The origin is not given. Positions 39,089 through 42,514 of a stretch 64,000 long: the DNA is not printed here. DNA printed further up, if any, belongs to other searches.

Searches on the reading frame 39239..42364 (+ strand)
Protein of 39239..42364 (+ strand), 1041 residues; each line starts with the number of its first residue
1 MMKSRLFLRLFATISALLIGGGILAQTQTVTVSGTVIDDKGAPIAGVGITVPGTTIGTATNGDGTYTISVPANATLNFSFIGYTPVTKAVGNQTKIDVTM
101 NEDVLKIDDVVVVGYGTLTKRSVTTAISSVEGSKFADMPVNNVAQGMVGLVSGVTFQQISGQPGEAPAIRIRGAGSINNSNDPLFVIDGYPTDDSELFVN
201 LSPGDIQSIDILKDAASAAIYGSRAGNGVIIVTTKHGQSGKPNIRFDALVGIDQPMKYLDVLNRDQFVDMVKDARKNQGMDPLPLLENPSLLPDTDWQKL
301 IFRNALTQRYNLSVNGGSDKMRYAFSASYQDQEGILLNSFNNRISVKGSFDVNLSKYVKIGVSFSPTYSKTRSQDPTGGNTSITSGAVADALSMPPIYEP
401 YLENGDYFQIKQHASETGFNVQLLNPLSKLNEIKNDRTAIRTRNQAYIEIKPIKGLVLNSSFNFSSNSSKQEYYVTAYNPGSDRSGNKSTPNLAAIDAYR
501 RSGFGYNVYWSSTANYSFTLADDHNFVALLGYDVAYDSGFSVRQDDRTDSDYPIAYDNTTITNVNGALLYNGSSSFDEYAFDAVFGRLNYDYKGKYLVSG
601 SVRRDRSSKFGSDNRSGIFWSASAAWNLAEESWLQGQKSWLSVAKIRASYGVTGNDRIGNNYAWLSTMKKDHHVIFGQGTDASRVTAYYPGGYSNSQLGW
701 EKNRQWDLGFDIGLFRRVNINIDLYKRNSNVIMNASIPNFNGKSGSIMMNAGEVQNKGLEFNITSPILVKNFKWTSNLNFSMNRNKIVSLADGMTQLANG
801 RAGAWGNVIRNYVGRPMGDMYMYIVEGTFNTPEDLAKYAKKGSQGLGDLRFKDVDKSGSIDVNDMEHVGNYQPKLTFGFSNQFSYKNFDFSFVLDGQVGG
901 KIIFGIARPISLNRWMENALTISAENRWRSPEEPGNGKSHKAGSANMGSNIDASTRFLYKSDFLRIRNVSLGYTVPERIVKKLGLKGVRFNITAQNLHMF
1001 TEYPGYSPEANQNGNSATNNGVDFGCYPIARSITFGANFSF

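Call 17: search_protein_families(library=pfam, proteins=[window:39239-42364:+], max_evalue=0.001)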
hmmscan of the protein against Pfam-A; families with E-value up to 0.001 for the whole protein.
window:39239-42364:+ (1041 aa): 4 families
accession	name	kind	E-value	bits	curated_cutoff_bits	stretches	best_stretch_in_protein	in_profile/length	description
PF13715.12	CarbopepD_reg_2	-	2.1e-17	63.4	32.2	1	32-112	1-88/88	CarboxypepD_reg-like domain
PF00593.30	TonB_dep_Rec_b-barrel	-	3e-17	64.1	27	1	454-873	61-423/436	TonB dependent receptor-like, beta-barrel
PF07715.20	Plug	-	2.8e-16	60.4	23.9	1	120-229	2-107/107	TonB-dependent Receptor Plug Domain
PF13620.12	CarboxypepD_reg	-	1e-11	45.4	32.3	1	31-100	1-81/82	Carboxypeptidase regulatory-like domain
